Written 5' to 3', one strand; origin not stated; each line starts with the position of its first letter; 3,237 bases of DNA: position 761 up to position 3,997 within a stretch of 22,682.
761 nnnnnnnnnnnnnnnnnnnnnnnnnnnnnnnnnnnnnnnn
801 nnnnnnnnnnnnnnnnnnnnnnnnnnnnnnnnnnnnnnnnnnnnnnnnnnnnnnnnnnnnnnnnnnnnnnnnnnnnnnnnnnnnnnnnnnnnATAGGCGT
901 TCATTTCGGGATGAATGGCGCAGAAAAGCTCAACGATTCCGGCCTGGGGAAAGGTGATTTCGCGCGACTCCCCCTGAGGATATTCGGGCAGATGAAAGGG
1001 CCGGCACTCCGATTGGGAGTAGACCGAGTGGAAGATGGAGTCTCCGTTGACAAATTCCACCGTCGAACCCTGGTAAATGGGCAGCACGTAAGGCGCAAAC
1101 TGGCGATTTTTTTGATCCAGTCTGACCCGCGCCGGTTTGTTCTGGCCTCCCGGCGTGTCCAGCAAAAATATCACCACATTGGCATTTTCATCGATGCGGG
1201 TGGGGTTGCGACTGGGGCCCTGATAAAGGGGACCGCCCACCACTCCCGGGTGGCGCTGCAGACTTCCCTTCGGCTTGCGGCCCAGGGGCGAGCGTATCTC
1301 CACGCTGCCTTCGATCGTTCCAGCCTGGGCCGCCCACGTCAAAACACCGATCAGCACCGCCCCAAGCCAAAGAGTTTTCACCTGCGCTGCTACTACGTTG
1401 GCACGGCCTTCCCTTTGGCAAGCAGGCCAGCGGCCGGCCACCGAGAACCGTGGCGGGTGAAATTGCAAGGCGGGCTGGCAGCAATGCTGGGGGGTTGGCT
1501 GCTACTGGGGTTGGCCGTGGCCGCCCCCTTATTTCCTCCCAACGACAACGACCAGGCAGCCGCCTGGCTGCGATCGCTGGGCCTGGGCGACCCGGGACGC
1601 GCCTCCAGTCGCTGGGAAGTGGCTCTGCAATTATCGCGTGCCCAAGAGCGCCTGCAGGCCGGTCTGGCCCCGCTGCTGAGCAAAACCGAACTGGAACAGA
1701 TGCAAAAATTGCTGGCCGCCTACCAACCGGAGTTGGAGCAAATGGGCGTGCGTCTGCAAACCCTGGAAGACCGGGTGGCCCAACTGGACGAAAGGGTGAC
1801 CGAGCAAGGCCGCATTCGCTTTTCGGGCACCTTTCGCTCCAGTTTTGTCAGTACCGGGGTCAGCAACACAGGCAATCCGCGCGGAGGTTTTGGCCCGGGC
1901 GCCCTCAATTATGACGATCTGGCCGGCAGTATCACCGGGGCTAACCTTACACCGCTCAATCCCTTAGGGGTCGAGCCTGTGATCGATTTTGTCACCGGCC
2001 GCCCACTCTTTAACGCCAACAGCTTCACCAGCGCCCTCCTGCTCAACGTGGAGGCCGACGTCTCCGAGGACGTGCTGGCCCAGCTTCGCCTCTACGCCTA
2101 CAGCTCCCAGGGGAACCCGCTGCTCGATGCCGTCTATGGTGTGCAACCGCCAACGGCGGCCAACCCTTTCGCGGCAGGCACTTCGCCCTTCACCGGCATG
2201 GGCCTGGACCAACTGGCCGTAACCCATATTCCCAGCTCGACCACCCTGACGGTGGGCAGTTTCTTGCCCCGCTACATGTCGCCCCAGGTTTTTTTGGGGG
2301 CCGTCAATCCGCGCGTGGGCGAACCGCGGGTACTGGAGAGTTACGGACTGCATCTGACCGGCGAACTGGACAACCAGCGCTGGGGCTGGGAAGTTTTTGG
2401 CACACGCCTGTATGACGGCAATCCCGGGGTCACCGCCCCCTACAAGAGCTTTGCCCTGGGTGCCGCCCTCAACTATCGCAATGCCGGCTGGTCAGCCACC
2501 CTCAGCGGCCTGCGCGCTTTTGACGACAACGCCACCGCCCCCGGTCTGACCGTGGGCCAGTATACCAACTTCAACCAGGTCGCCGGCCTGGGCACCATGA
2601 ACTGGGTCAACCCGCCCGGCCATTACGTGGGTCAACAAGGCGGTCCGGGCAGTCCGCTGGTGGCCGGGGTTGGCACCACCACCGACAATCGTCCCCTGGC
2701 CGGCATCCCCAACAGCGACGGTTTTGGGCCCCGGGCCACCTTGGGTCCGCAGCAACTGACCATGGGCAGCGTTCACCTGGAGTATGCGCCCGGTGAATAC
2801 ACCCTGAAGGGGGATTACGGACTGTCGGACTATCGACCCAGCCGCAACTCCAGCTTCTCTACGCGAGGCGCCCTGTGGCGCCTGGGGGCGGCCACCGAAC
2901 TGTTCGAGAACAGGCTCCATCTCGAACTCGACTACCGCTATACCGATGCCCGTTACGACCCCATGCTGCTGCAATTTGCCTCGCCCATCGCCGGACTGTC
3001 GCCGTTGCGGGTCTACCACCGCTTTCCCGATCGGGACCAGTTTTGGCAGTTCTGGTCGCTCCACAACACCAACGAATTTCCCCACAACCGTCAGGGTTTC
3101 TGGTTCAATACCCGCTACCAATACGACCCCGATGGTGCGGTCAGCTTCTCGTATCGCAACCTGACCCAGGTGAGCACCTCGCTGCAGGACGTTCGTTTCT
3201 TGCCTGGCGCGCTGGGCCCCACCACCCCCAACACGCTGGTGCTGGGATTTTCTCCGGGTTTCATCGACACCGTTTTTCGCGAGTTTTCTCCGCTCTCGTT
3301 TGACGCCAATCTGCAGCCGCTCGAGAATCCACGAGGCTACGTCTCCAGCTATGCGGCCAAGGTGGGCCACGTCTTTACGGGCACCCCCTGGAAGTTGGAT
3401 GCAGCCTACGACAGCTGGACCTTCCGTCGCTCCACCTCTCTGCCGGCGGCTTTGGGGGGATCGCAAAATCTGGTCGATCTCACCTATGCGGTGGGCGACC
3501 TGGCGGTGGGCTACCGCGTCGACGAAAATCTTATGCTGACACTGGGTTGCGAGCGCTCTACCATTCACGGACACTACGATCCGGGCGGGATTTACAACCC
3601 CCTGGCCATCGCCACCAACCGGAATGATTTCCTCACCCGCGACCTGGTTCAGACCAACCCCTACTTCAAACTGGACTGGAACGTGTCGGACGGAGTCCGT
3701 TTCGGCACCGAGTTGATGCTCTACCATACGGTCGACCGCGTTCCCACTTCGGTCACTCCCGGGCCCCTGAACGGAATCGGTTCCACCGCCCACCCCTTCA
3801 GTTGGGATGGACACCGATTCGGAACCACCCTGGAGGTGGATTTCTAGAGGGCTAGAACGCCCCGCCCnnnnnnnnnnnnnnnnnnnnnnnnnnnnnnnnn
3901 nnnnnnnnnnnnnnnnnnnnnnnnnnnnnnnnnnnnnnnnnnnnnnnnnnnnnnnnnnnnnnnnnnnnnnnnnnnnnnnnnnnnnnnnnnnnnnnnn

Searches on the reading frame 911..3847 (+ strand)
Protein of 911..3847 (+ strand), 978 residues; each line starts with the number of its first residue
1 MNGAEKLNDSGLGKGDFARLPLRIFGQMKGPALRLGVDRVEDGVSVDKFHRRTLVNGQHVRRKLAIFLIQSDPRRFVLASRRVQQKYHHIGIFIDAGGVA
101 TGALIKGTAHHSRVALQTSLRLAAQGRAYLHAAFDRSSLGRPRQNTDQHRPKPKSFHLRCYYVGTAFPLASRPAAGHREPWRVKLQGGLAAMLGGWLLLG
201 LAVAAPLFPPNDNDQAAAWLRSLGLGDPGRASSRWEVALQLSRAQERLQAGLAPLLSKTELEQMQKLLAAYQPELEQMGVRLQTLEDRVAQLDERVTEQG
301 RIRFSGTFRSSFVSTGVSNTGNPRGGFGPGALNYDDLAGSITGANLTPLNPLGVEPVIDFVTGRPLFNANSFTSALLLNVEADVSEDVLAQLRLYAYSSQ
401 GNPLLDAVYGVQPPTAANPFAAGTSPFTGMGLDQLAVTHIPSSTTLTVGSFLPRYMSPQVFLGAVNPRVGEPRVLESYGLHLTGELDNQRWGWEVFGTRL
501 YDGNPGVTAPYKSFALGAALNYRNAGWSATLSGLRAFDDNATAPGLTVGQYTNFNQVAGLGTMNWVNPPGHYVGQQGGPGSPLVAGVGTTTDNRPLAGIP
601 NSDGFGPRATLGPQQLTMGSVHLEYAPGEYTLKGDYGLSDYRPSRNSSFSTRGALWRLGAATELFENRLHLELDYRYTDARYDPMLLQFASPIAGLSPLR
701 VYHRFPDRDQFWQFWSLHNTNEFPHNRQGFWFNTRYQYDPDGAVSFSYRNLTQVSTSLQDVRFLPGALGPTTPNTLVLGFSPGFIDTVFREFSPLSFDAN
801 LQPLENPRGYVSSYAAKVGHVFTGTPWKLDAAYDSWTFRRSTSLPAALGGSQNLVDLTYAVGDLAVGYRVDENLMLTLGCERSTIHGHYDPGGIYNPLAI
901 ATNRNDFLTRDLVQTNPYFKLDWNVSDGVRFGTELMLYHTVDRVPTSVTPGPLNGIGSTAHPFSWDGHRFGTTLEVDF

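Call 6: search_protein_families(library=pfam, proteins=[window:911-3847:+], max_evalue=0.01)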
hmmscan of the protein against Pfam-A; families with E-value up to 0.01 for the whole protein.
window:911-3847:+ (978 aa): 0 families

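Call 51: search_protein_families(library=pfam, proteins=[window:911-3847:+], max_evalue=1)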
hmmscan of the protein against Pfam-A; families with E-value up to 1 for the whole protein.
window:911-3847:+ (978 aa): 2 families
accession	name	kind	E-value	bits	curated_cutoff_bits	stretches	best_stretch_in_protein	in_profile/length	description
PF10046.14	BLOC1_2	-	0.27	12.1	33.4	1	260-299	52-91/96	Biogenesis of lysosome-related organelles complex-1 subunit 2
PF24555.1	CC4_CEP85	-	0.4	11.6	27.3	1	258-294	8-44/85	Centrosomal protein of 85 kDa-like, CC4 coiled-coil domain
